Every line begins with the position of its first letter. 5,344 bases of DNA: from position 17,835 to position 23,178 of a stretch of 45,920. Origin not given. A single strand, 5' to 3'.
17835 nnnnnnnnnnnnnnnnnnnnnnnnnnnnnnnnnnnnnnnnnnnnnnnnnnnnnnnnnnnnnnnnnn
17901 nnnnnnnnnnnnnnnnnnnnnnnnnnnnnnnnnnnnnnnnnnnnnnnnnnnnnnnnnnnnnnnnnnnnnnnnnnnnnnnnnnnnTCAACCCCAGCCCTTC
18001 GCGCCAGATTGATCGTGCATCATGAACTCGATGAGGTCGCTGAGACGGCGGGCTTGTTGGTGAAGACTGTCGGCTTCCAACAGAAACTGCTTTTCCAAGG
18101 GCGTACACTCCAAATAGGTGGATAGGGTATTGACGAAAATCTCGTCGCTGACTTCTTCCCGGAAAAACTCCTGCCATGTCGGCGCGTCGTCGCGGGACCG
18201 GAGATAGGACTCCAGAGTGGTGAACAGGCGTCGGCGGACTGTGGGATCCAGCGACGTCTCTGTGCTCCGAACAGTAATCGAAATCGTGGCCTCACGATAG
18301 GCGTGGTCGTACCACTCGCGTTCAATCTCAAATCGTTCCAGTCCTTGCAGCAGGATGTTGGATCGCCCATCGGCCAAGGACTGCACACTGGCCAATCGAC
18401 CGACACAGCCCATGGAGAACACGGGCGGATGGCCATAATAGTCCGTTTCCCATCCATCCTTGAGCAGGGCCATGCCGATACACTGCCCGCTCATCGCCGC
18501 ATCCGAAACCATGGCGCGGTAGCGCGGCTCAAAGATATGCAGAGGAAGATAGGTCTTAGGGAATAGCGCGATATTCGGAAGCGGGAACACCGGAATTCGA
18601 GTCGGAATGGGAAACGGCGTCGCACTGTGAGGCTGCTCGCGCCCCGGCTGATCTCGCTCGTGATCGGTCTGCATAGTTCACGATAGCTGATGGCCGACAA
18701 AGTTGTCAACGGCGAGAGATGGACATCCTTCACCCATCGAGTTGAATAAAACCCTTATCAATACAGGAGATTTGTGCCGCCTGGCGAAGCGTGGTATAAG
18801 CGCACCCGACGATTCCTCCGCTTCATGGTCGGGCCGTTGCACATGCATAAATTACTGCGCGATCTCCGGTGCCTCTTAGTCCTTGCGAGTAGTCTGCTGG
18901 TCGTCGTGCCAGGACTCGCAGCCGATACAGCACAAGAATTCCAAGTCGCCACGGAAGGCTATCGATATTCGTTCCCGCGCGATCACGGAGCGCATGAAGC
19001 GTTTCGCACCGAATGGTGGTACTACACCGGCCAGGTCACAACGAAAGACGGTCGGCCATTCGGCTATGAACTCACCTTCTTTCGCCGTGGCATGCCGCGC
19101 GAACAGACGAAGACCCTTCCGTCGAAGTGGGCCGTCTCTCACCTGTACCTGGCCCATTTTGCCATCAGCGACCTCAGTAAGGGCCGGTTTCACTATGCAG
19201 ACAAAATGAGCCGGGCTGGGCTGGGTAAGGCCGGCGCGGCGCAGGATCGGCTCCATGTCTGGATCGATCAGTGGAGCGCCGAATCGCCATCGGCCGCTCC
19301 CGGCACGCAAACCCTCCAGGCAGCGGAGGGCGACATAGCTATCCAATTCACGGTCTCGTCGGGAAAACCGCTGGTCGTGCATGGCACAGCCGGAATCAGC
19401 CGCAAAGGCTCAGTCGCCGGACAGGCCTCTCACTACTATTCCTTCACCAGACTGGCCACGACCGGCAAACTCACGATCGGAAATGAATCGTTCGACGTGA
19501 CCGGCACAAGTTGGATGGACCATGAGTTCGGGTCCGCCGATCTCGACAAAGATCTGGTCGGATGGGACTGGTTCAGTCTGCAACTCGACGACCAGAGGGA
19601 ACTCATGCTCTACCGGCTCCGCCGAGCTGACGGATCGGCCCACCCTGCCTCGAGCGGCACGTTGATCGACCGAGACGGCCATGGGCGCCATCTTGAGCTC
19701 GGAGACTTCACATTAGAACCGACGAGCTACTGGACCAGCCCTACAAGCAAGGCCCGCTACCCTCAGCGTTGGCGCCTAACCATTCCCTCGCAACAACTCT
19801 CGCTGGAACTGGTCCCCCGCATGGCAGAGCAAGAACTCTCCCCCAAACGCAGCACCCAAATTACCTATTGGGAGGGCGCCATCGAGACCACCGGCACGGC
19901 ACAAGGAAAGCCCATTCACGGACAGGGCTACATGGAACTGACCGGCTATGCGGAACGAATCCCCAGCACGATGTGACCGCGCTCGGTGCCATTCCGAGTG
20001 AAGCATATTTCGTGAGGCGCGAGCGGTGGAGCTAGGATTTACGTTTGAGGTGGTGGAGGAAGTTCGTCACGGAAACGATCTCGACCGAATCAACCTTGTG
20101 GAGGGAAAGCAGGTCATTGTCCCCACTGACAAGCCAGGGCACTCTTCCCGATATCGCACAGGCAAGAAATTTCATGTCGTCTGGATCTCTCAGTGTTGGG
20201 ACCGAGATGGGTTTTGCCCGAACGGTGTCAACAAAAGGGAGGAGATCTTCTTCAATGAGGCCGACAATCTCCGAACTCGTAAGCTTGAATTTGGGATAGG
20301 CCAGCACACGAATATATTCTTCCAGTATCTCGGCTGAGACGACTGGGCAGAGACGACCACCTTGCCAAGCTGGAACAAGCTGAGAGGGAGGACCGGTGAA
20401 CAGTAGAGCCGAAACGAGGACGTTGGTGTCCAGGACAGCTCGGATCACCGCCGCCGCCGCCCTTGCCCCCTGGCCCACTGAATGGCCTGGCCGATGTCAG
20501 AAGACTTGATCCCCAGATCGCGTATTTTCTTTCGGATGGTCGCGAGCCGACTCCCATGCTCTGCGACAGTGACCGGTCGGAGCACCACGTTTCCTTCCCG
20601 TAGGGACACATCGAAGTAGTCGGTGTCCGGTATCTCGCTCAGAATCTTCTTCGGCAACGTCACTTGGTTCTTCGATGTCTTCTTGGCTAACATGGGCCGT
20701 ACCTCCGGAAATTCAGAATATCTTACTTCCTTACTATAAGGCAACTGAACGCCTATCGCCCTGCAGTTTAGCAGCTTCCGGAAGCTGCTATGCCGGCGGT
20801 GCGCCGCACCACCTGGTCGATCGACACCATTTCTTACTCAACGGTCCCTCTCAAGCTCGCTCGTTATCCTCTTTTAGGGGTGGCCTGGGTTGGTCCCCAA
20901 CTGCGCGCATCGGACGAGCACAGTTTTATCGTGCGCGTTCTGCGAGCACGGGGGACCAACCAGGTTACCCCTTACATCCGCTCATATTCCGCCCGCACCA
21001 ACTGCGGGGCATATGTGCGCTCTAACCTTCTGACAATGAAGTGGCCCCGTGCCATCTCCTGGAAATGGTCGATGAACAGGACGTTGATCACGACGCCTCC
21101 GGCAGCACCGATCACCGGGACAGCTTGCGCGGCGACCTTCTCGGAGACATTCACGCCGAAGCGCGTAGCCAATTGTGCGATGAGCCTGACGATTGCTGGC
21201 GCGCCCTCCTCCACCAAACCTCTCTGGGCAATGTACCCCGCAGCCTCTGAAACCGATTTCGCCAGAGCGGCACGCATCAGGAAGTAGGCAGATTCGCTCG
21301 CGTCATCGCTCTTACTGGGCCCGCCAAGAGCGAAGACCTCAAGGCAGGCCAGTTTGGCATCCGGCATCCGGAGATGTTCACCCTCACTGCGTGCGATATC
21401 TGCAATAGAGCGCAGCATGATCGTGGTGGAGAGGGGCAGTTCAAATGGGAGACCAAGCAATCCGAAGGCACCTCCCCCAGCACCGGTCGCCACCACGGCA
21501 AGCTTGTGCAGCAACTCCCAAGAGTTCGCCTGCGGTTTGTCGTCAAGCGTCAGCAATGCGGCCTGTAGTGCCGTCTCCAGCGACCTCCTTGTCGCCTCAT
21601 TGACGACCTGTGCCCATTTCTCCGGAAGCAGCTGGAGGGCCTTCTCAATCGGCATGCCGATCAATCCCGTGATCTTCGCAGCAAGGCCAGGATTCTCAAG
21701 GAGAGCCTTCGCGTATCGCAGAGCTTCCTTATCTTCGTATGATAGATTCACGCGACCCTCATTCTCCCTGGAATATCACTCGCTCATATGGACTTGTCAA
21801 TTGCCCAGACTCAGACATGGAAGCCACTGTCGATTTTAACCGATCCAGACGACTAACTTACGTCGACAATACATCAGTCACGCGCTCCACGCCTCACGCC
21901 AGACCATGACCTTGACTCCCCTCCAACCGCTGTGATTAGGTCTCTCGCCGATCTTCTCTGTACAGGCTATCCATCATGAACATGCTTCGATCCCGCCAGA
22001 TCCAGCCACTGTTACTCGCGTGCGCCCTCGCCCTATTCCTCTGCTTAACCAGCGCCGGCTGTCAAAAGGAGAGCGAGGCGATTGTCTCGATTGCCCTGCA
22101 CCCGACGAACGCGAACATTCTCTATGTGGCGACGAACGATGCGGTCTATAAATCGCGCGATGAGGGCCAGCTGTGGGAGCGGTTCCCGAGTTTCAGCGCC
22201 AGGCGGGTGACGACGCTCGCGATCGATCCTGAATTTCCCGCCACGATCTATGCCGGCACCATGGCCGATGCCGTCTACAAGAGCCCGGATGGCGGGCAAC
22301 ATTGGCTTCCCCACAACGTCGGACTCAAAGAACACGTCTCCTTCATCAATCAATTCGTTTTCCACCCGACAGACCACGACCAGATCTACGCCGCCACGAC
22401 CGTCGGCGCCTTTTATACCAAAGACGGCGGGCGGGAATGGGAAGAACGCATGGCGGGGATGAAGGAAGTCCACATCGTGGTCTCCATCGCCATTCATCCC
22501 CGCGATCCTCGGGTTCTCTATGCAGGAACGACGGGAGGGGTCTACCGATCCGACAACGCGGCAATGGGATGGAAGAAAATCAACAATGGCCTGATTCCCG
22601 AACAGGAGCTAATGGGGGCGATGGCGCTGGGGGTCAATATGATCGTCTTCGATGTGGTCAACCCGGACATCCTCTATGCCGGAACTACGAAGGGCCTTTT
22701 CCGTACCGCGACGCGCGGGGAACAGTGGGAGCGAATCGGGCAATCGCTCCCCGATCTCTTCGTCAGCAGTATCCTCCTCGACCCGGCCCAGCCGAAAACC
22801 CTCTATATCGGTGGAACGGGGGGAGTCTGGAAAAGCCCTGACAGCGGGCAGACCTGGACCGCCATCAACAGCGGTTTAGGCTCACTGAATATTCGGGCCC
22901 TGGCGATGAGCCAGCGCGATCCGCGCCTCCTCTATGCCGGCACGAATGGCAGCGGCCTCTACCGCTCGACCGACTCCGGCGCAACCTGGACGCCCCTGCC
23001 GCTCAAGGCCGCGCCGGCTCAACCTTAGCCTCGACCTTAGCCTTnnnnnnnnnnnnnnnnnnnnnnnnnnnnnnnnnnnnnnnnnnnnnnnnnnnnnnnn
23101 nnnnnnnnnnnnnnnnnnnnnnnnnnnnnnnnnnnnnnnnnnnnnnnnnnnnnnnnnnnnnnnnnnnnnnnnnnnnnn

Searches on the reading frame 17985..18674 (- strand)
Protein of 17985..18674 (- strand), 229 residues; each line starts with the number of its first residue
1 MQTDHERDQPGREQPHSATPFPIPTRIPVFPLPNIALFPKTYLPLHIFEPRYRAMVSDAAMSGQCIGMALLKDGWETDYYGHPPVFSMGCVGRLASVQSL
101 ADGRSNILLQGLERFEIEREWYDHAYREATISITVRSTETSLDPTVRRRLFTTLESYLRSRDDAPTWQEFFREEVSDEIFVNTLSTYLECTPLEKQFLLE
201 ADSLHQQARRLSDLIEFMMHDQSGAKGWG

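Call 66: search_protein_families(library=pfam, proteins=[window:17985-18674:-], max_evalue=0.001)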
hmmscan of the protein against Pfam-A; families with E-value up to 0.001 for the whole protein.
window:17985-18674:- (229 aa): 1 family
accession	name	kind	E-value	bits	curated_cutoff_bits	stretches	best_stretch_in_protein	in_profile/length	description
PF02190.22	LON_substr_bdg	-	5.1e-31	108.6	28.7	1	27-215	2-198/200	ATP-dependent protease La (LON) substrate-binding domain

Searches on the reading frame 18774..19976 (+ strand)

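Call 66: search_protein_families(library=pfam, proteins=[window:18774-19976:+], max_evalue=0.001)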
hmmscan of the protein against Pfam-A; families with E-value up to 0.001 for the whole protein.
window:18774-19976:+ (400 aa): 2 families
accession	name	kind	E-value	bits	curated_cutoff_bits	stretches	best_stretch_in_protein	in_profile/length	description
PF07143.17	CrtC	-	1.4e-57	195.5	22.5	1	79-254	1-168/168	CrtC N-terminal lipocalin domain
PF17186.10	Lipocalin_9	-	1.1e-47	161.9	26.2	1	257-392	1-131/131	Lipocalin-like domain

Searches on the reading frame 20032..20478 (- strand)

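Call 24: search_protein_families(library=pfam, proteins=[window:20032-20478:-], max_evalue=0.01)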
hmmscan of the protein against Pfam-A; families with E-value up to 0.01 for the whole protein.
window:20032-20478:- (148 aa): 2 families
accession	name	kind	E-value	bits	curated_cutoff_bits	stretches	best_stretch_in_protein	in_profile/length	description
PF13470.12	PIN_3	-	1.4e-21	77.8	27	1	13-121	1-114/115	PIN domain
PF01850.27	PIN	-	2.4e-05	25.3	23.6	1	15-124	2-115/120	PIN domain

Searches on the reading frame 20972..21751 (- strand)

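Call 24: search_protein_families(library=pfam, proteins=[window:20972-21751:-], max_evalue=0.01)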
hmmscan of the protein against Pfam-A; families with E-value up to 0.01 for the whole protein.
window:20972-21751:- (259 aa): 2 families
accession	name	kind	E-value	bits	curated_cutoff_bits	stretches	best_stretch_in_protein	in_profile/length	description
PF12787.12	EcsC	-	6.8e-30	104.9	30.4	1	28-243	41-240/240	EcsC protein family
PF21967.1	MGS_C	-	0.0042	17.7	27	1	28-74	2-48/110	Mannosylglycerate synthase C-terminal domain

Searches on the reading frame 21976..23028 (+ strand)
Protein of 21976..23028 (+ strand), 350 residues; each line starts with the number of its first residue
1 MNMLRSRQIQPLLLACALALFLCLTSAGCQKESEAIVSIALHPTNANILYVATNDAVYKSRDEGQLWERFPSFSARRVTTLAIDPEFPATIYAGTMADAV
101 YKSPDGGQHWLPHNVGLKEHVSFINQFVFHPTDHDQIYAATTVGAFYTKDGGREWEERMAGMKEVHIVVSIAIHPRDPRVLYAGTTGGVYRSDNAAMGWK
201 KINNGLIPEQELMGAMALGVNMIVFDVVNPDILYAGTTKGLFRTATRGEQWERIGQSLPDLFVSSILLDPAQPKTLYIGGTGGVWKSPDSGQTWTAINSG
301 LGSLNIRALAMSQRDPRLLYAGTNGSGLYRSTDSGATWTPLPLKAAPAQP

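Call 66: search_protein_families(library=pfam, proteins=[window:21976-23028:+], max_evalue=0.001)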
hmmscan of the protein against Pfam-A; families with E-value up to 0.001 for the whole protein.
window:21976-23028:+ (350 aa): 5 families
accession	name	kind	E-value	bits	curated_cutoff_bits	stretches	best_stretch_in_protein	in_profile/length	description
PF15902.12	Sortilin-Vps10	-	1.8e-24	86.8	33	2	56-167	2-121/446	Sortilin, neurotensin receptor 3,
PF14870.12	PSII_BNR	-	2.1e-09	37.5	27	0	99-201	39-139/303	Photosynthesis system II assembly factor YCF48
PF19755.4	DUF6242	-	2.8e-07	31.1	29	0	284-338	167-217/217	Domain of unknown function (DUF6242)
PF02012.26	BNR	-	0.00026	20.9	27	0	329-339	1-11/12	BNR/Asp-box repeat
PF10647.15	Gmad1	-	0.00045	20.6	20.5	0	271-301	213-243/251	Lipoprotein LpqB beta-propeller domain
